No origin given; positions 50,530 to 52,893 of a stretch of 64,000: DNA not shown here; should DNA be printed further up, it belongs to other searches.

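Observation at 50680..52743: LysA fused to an SH3b-SH3b-NlpC/P60 module: mDAP release and decarboxylation on one polypeptide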

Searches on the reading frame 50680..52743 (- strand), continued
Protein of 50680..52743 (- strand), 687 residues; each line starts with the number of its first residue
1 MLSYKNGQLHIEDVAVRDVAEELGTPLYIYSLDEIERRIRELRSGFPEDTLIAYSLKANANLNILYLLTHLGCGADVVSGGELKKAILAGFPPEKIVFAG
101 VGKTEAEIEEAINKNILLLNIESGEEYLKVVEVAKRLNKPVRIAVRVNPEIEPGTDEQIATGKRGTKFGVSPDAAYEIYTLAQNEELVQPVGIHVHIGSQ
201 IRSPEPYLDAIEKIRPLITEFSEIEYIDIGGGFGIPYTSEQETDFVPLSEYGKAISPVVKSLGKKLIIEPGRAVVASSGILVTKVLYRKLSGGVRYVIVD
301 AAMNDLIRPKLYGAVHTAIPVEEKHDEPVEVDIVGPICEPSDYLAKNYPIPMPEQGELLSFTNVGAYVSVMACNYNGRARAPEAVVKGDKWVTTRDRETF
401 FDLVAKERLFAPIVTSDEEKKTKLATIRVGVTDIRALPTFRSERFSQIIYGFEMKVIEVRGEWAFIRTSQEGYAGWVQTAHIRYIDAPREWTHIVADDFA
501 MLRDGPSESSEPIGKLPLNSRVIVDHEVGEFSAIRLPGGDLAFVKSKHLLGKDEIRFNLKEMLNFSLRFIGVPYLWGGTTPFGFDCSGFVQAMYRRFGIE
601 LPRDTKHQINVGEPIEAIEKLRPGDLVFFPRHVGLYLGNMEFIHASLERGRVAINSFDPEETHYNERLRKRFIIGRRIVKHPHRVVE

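Call 23: find_encoding_contigs(protein=P0001, flank=10000, max_places=2)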
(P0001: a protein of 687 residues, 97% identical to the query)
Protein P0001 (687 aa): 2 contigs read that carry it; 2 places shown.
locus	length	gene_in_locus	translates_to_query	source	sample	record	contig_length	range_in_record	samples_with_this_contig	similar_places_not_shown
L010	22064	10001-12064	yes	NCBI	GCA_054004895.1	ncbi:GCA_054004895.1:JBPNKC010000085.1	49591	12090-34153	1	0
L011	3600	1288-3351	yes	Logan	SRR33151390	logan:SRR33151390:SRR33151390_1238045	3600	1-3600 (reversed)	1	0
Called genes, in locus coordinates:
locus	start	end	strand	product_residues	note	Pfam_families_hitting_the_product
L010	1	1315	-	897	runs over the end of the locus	PF00069:Pkinase, PF01636:APH (faint), PF07714:PK_Tyr_Ser-Thr, PF00580:UvrD-helicase, PF13604:AAA_30 (weak), PF13245:AAA_19, PF13361:UvrD_C, PF13538:UvrD_C_2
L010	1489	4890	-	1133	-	PF06119:NIDO (faint), PF21471:Reelin_subrepeat-B (faint), PF18962:Por_Secre_tail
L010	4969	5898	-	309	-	PF01063:Aminotran_4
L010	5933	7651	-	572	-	PF00892:EamA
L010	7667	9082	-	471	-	PF01425:Amidase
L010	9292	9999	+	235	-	PF08534:Redoxin, PF00578:AhpC-TSA, PF00085:Thioredoxin, PF13098:Thioredoxin_2, PF13905:Thioredoxin_8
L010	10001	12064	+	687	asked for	PF00278:Orn_DAP_Arg_deC, PF02784:Orn_Arg_deC_N, PF18348:SH3_16, PF08239:SH3_3 (weak), PF00877:NLPC_P60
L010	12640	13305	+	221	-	-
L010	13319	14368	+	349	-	PF01300:Sua5_yciO_yrdC, PF01451:LMWPc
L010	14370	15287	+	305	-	PF01351:RNase_HII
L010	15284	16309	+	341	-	PF02618:YceG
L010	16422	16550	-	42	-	-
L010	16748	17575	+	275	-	PF00929:RNase_T, PF13482:RNase_H_2 (weak)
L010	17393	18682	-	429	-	PF04055:Radical_SAM, PF13186:SPASM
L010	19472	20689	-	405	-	PF00919:UPF0004, PF04055:Radical_SAM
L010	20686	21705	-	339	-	PF01479:S4, PF00849:PseudoU_synth_2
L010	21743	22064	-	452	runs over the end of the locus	PF10396:TrmE_N, PF12631:MnmE_helical, PF03193:RsgA_GTPase (faint), PF01926:MMR_HSR1, PF02421:FeoB_N, PF00009:GTP_EFTU (weak)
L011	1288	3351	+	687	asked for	PF00278:Orn_DAP_Arg_deC, PF02784:Orn_Arg_deC_N, PF18348:SH3_16, PF08239:SH3_3 (weak), PF00877:NLPC_P60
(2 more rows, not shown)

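Call 24: find_encoding_contigs(protein=P0003, flank=10000, max_places=2)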
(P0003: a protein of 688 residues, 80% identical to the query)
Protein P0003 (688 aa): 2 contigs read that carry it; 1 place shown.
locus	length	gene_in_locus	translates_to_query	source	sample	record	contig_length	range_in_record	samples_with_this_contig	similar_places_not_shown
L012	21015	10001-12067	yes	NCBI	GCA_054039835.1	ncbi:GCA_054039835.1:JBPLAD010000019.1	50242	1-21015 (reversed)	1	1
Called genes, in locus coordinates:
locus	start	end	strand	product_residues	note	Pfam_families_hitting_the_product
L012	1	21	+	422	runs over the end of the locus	PF01595:CNNM, PF00571:CBS (faint), PF03471:CorC_HlyC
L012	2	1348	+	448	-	PF03448:MgtE_N, PF00571:CBS, PF01769:MgtE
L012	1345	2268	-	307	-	PF00551:Formyl_trans_N, PF02911:Formyl_trans_C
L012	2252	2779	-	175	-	PF01327:Pep_deformylase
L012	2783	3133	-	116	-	PF02699:YajC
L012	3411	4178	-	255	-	PF01790:LGT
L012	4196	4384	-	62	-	PF02597:ThiS, PF21965:SAMP2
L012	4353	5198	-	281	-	PF04468:PSP1 (weak), PF28472:PSP1_3rd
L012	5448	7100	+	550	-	PF00932:LTD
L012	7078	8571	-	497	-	PF14052:Caps_assemb_Wzi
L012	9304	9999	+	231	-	PF00578:AhpC-TSA, PF08534:Redoxin, PF13098:Thioredoxin_2, PF00085:Thioredoxin, PF13905:Thioredoxin_8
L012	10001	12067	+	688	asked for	PF00278:Orn_DAP_Arg_deC, PF02784:Orn_Arg_deC_N, PF08239:SH3_3 (faint), PF18348:SH3_16 (weak), PF00877:NLPC_P60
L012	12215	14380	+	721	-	PF17764:PriA_3primeBD, PF00270:DEAD, PF04851:ResIII, PF00271:Helicase_C (faint), PF18319:Zn_ribbon_PriA, PF18074:PriA_C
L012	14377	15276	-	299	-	PF02899:Phage_int_SAM_1, PF13102:Phage_int_SAM_5 (weak), PF13495:Phage_int_SAM_4 (weak), PF00589:Phage_integrase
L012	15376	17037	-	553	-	PF17391:Urocanase_N, PF01175:Urocanase, PF17392:Urocanase_C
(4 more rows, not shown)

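Call 39: search_protein_representatives(alignment_id=A1)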
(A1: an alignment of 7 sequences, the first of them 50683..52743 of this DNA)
Query: 7 sequences, 685 profile positions. Proteins with E-value up to 0.001 (for the whole library): 90747; up to 1e-10: 55136; up to 1e-30: 7804. The best 150 are listed.
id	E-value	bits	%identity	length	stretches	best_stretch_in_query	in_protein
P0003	0.0e+00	1278.4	-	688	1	1-685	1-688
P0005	1.7e-293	991.7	-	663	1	14-678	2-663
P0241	2.2e-264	895.5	-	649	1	15-678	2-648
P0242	1.3e-197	674.9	-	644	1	16-658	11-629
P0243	5.5e-164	563.7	-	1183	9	557-678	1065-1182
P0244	5.8e-139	481.0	-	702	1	3-405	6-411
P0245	2.1e-137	475.8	-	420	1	3-408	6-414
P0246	2.0e-135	469.3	-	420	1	2-407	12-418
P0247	3.3e-135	468.6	-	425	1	3-409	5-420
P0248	1.7e-134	466.2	-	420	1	4-409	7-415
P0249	8.0e-134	464.0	-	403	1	1-404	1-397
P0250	1.1e-131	457.0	-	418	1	3-409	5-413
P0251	7.5e-131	454.2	-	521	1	3-408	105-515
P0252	1.3e-130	453.4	-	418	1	2-407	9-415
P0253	1.4e-130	453.3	-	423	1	3-407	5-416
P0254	4.7e-129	448.3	-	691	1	2-415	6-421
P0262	1.6e-126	439.9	-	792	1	13-413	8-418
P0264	1.2e-125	437.0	-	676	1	4-415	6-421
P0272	1.7e-124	433.2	-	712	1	2-413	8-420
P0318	1.1e-118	414.0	-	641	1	24-409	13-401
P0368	2.0e-115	403.3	-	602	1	5-409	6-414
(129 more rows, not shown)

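Call 41: search_protein_families(library=pfam, proteins=[P0242, P0243, P0244, P0254, P0262, P0264, P0272, P0318, P0368, P0251], max_evalue=0.0001)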
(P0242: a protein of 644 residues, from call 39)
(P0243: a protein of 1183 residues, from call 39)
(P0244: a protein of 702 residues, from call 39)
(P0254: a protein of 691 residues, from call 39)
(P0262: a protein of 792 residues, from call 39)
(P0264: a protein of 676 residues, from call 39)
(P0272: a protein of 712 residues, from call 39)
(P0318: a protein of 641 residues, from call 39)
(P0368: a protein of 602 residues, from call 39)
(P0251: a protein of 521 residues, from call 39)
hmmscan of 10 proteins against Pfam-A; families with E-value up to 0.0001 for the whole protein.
P0242 (644 aa): 5 families
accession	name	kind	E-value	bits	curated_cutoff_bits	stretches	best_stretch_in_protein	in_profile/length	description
PF02784.22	Orn_Arg_deC_N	-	1.1e-40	140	23.4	1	29-266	3-247/247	Pyridoxal-dependent decarboxylase, pyridoxal binding domain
PF00877.26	NLPC_P60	-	1.3e-24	86.7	23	1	541-634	1-98/105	NlpC/P60 family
PF00278.28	Orn_DAP_Arg_deC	-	5.5e-19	68.7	23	1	264-348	3-95/95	Pyridoxal-dependent decarboxylase, C-terminal sheet domain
PF18348.7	SH3_16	-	1.6e-14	53.8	25.8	1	412-460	1-49/49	Bacterial dipeptidyl-peptidase Sh3 domain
PF08239.17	SH3_3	-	2.2e-08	34.6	27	1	410-460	3-53/54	Bacterial SH3 domain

P0243 (1183 aa): 8 families
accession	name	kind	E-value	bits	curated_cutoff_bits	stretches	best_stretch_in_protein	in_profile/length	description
PF00877.26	NLPC_P60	-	8.6e-218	707.5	23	9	52-159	1-105/105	NlpC/P60 family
PF04970.19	LRAT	-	1.3e-31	109.9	24.3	0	741-808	2-51/120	Lecithin retinol acyltransferase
PF23214.1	SH3_CYT4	-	1.1e-15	57.5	27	0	358-384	2-27/73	Mitochondrial protein cyt-4 SH3 domain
PF05708.18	Peptidase_C92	-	7.1e-14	52.6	27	0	885-983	24-128/166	Permuted papain-like amidase enzyme, YaeF/YiiX, C92 family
PF05257.22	CHAP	-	4e-10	40.5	26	0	333-395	25-80/81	CHAP domain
PF19157.5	DUF5839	-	1.3e-09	38.4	23.7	0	338-367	19-48/83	Family of unknown function (DUF5839)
PF12195.14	End_beta_barrel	-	4.8e-09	36.5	35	0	226-250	23-47/83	Beta barrel domain of bacteriophage endosialidase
PF00122.25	E1-E2_ATPase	-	8.2e-05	22.6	28.1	0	608-623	16-31/181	E1-E2 ATPase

P0244 (702 aa): 4 families
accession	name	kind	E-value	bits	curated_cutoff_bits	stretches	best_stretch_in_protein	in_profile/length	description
PF02784.22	Orn_Arg_deC_N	-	1.5e-65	221.5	23.4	1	39-281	5-247/247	Pyridoxal-dependent decarboxylase, pyridoxal binding domain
PF01678.24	DAP_epimerase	-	5.1e-51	172.3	34.7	2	437-548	1-115/121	Diaminopimelate epimerase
PF00278.28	Orn_DAP_Arg_deC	-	3.2e-28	98.3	23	1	31-371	2-95/95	Pyridoxal-dependent decarboxylase, C-terminal sheet domain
PF01168.26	Ala_racemase_N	-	6.5e-07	29.7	24.1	1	90-238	61-194/220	Alanine racemase, N-terminal domain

P0254 (691 aa): 4 families
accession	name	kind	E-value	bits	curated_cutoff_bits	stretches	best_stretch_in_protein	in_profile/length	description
PF02784.22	Orn_Arg_deC_N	-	3.5e-57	194.1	23.4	1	37-284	2-246/247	Pyridoxal-dependent decarboxylase, pyridoxal binding domain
PF01678.24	DAP_epimerase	-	7.4e-55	184.6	34.7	2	430-545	1-118/121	Diaminopimelate epimerase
PF00278.28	Orn_DAP_Arg_deC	-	1.5e-27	96.1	23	1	32-374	2-95/95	Pyridoxal-dependent decarboxylase, C-terminal sheet domain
PF01168.26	Ala_racemase_N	-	4.9e-06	26.8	24.1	1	35-244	2-199/220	Alanine racemase, N-terminal domain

P0262 (792 aa): 5 families
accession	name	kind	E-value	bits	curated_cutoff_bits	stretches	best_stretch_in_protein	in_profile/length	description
PF02784.22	Orn_Arg_deC_N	-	4.1e-58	197.1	23.4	1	27-274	1-247/247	Pyridoxal-dependent decarboxylase, pyridoxal binding domain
PF00800.23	PDT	-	2e-53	181.3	25.2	1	519-696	1-180/181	Prephenate dehydratase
PF00278.28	Orn_DAP_Arg_deC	-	5.1e-26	91.2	23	1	51-366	5-95/95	Pyridoxal-dependent decarboxylase, C-terminal sheet domain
PF01817.26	CM_2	-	2.9e-20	72.7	27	1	435-514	1-79/80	Chorismate mutase type II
PF01168.26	Ala_racemase_N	-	8.9e-05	22.7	24.1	0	26-219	2-183/220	Alanine racemase, N-terminal domain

P0264 (676 aa): 4 families
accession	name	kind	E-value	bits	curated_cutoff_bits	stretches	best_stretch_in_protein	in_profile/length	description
PF02784.22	Orn_Arg_deC_N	-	4.8e-64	216.5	23.4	1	36-283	3-247/247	Pyridoxal-dependent decarboxylase, pyridoxal binding domain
PF01678.24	DAP_epimerase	-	8.6e-47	158.6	34.7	2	558-671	3-121/121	Diaminopimelate epimerase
PF00278.28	Orn_DAP_Arg_deC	-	5.3e-27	94.4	23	1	32-371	4-95/95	Pyridoxal-dependent decarboxylase, C-terminal sheet domain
PF01168.26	Ala_racemase_N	-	2.5e-07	31.1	24.1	1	35-236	4-193/220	Alanine racemase, N-terminal domain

P0272 (712 aa): 4 families
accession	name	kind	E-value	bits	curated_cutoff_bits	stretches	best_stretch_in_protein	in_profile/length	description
PF02784.22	Orn_Arg_deC_N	-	4.3e-62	210.1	23.4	1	43-283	6-246/247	Pyridoxal-dependent decarboxylase, pyridoxal binding domain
PF01678.24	DAP_epimerase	-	8.8e-39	132.8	34.7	2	437-552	1-108/121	Diaminopimelate epimerase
PF00278.28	Orn_DAP_Arg_deC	-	4.2e-25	88.3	23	1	106-374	5-95/95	Pyridoxal-dependent decarboxylase, C-terminal sheet domain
PF01168.26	Ala_racemase_N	-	1.8e-05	25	24.1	1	45-242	10-195/220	Alanine racemase, N-terminal domain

P0318 (641 aa): 3 families
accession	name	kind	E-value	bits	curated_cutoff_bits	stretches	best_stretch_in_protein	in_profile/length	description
PF02784.22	Orn_Arg_deC_N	-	3.5e-58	197.3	23.4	1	23-268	3-247/247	Pyridoxal-dependent decarboxylase, pyridoxal binding domain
PF00278.28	Orn_DAP_Arg_deC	-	2.8e-27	95.3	23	1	16-357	1-95/95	Pyridoxal-dependent decarboxylase, C-terminal sheet domain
PF01817.26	CM_2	-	1e-13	51.7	27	1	412-465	2-55/80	Chorismate mutase type II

P0368 (602 aa): 3 families
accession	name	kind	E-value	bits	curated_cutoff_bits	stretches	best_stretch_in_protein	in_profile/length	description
PF02784.22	Orn_Arg_deC_N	-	1.5e-60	205.1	23.4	1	36-279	4-247/247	Pyridoxal-dependent decarboxylase, pyridoxal binding domain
PF00278.28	Orn_DAP_Arg_deC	-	2.1e-28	98.9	23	1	276-370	2-95/95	Pyridoxal-dependent decarboxylase, C-terminal sheet domain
PF01168.26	Ala_racemase_N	-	4.4e-11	43.3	24.1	1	34-243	4-202/220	Alanine racemase, N-terminal domain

P0251 (521 aa): 2 families
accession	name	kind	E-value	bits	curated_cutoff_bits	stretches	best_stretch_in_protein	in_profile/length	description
PF02784.22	Orn_Arg_deC_N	-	1.1e-58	198.9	23.4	1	139-380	6-247/247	Pyridoxal-dependent decarboxylase, pyridoxal binding domain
PF00278.28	Orn_DAP_Arg_deC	-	2.3e-26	92.3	23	1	202-472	5-95/95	Pyridoxal-dependent decarboxylase, C-terminal sheet domain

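Call 45: list_cluster_members(proteins=[P0001, P0002, P0003, P0004, P0005, P0006, P0242, P0241])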
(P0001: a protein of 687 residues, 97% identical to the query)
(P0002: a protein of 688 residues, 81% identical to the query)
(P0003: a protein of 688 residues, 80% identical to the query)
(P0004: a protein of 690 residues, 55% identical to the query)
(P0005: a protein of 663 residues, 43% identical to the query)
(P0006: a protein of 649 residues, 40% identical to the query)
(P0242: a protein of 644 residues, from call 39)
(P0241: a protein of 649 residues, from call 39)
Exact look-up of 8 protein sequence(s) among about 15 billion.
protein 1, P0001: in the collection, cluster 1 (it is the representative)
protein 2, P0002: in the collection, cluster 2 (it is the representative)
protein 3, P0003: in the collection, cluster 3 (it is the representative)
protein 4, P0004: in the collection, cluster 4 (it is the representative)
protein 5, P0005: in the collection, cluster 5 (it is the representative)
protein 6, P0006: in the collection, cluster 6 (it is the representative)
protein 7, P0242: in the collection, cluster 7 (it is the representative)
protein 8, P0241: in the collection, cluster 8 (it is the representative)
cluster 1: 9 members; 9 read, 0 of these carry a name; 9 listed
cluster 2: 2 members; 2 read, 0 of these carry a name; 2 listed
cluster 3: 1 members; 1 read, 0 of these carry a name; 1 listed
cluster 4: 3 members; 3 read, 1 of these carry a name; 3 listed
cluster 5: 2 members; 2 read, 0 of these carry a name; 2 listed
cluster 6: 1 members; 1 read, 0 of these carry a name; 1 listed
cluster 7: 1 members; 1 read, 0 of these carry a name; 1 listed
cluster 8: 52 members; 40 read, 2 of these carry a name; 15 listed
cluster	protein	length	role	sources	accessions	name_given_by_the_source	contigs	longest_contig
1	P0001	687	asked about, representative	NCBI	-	-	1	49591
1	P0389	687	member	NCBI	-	-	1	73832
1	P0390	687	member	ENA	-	-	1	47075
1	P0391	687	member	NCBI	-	-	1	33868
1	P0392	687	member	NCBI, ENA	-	-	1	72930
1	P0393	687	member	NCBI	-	-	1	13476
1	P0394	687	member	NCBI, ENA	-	-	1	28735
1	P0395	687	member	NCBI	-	-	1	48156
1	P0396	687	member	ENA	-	-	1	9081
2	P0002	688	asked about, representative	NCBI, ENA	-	-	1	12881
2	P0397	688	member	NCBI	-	-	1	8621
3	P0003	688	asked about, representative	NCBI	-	-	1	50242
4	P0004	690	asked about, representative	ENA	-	-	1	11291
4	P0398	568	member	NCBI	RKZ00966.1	MAG: diaminopimelate decarboxylase, partial [Candidatus Hydrothermota bacterium]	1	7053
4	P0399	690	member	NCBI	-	-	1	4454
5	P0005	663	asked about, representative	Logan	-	-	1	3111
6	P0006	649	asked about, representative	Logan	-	-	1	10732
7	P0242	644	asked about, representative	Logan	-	-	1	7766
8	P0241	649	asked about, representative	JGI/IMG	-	-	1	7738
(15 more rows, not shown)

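Call 80: predict_structure(alignment_id=A3)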
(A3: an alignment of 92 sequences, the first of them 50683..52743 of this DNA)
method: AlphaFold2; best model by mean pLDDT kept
length: 687 residues; sequences in the alignment: 92
mean_pLDDT: 90.9   pTM: 0.71
mean pLDDT of the five models: 90.9, 90.7, 90.2, 90.1, 89.1
residues with pLDDT >= 90: 527; 70-90: 116; 50-70: 33; < 50: 11
segments of 3 or more residues with pLDDT < 50: 368-370, 681-687
pLDDT, mean of each block of 10 residues (from residue 1): 96 98 95 96 95 93 95 96 95 97 96 98 97 98 97 84 88 97 97 94 95 96 96 83 90 95 96 89 96 93 68 74 95 84 86 97 70 66 95 90 73 52 88 91 90 92 92 91 89 96 96 96 95 90 97 94 97 97 98 95 94 95 97 96 96 97 92 89 35
secondary structure, 60 per line:
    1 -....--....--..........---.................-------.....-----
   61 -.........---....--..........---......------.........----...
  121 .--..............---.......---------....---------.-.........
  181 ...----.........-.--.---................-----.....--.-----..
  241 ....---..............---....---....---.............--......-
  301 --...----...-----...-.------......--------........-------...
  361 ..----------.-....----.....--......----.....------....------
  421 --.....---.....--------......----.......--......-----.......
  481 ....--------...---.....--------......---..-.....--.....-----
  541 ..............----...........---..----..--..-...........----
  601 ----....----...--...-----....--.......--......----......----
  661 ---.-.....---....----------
elements in order (helices of 4 or more, strands of 3 or more residues): E2-5 E8-11 H16-23 E27-31 H32-43 E51-55 H62-70 E74-77 H80-89 E96-98 H105-113 E118-121 H124-137 E141-147 H172-183 E188-196 H205-220 E226-230 H239-244 H248-261 E265-268 H272-275 E279-291 E294-299 E318-320 E329-334 E343-350 E358-362 E383-387 E390-395 H400-404 H411-414 E423-427 E431-435 E444-449 E454-460 E463-468 E474-478 E482-484 E493-495 E499-503 E512-517 E524-528 E531-535 E541-545 E549-551 H559-569 H586-596 H605-608 E613-615 E626-629 E632-638 E641-646 E651-656 H666-670 E674-677
